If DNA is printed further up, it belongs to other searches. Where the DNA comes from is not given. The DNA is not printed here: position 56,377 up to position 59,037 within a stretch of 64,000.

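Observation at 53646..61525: Candidate novel envelope system: tandem paralogous giant membrane C39-like/TPR proteins (one with the Cys lost) in an operon with a lipoprotein, a small membrane protein and an ABC-2 exporter, divergent from the sugar-transferase/deacetylase gene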

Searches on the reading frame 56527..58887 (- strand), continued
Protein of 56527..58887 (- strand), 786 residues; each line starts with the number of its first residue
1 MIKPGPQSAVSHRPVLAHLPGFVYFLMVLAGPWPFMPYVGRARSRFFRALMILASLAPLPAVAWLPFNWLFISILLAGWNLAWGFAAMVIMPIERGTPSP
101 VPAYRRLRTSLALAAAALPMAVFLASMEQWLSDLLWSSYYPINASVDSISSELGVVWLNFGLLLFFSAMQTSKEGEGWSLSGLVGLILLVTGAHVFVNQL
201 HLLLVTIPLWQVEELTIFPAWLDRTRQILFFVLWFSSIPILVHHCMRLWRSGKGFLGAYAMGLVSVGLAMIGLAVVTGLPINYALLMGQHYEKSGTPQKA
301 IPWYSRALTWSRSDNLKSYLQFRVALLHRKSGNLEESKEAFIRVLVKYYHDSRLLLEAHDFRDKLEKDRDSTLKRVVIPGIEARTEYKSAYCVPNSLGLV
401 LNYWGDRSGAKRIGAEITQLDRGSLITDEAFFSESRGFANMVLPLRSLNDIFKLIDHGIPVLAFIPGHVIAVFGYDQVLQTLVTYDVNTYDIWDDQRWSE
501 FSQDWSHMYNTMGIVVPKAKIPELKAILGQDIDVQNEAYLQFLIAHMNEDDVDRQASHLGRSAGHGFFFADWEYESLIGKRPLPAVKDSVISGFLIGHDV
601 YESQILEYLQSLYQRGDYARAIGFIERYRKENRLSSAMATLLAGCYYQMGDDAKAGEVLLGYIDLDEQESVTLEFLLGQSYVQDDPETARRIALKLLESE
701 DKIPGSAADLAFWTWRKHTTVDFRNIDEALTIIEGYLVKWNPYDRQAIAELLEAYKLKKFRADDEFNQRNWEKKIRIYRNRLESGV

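Call 91: find_encoding_contigs(protein=P0269, flank=8000, max_places=1)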
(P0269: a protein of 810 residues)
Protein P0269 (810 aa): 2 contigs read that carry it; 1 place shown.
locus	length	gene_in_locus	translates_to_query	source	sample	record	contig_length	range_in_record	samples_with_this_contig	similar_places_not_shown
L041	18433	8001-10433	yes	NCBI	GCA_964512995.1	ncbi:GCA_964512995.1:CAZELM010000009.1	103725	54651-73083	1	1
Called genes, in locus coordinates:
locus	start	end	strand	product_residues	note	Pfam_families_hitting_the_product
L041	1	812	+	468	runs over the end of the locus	PF02321:OEP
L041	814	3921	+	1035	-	PF00873:ACR_tran, PF03176:MMPL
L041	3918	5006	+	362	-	PF25917:BSH_RND, PF25973:BSH_CzcB (weak), PF25878:HH_AAEA_pHBA (weak), PF25954:Beta-barrel_RND_2, PF25967:RND-MFP_C (faint), PF25989:YknX_C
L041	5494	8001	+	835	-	-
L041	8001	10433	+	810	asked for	PF07719:TPR_2 (faint), PF13529:Peptidase_C39_2 (weak)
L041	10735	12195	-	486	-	PF01546:Peptidase_M20, PF07687:M20_dimer (weak)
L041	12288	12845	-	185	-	-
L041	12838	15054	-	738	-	PF00884:Sulfatase, PF01663:Phosphodiest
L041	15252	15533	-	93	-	PF18480:DUF5615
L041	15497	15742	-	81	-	PF04255:DUF433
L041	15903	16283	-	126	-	PF01219:DAGK_prokar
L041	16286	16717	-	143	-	PF13156:Mrr_cat_2, PF04471:Mrr_cat, PF22722:NA-iREase1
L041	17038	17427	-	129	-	-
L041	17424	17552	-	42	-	PF02452:PemK_toxin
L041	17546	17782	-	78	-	PF04014:MazE_antitoxin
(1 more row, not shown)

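Call 98: find_encoding_contigs(protein=P0297, flank=6000, max_places=1)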
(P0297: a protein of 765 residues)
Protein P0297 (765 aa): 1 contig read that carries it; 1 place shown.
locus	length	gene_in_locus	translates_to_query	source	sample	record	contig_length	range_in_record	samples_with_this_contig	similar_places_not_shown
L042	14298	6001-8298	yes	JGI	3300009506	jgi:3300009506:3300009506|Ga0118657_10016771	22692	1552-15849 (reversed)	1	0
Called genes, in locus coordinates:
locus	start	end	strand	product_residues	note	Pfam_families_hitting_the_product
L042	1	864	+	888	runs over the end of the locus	PF17203:sCache_3_2 (weak), PF00672:HAMP, PF13426:PAS_9, PF00989:PAS, PF08448:PAS_4, PF13426:PAS_9, PF02518:HATPase_c, PF00072:Response_reg, +5 more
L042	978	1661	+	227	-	PF04493:Endonuclease_5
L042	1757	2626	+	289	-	-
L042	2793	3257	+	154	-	PF00300:His_Phos_1 (faint)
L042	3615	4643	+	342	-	-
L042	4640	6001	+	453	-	-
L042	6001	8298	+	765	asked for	PF13529:Peptidase_C39_2 (weak)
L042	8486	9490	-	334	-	PF01180:DHO_dh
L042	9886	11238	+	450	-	PF05896:NQRA_N, PF24836:NQRA_2nd, PF11973:NQRA_SLBB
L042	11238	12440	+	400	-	PF03116:NQR2_RnfD_RnfE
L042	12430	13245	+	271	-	PF04205:FMN_bind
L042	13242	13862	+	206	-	PF02508:Rnf-Nqr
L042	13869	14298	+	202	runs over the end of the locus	PF02508:Rnf-Nqr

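Call 99: find_encoding_contigs(protein=P0267, flank=6000, max_places=1)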
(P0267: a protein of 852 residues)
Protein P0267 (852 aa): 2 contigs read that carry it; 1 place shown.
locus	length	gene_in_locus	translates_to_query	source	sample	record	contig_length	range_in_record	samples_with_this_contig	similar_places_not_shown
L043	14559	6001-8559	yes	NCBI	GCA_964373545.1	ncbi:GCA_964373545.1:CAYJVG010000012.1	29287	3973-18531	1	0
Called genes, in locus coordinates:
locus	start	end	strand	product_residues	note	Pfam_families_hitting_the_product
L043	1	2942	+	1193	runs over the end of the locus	-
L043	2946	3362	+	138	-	PF00072:Response_reg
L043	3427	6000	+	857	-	PF13424:TPR_12 (faint), PF14559:TPR_19 (faint), PF00515:TPR_1 (faint), PF07719:TPR_2 (faint), PF13174:TPR_6 (faint), PF13414:TPR_11 (faint), PF13428:TPR_14 (faint), PF13432:TPR_16 (weak)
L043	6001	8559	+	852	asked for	PF13174:TPR_6 (faint)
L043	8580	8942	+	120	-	PF13240:Zn_Ribbon_1 (weak), PF24463:DUF7577 (weak)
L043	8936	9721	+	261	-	PF01435:Peptidase_M48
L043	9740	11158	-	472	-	PF00067:p450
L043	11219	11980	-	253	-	PF00106:adh_short, PF08659:KR, PF13561:adh_short_C2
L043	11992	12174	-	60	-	PF01361:Tautomerase, PF14552:Tautomerase_2 (weak)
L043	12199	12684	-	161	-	PF27239:FOL3_C, PF02875:Mur_ligase_C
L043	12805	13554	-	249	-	-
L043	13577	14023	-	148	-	-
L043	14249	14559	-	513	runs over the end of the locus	PF02142:MGS, PF01808:AICARFT_IMPCHas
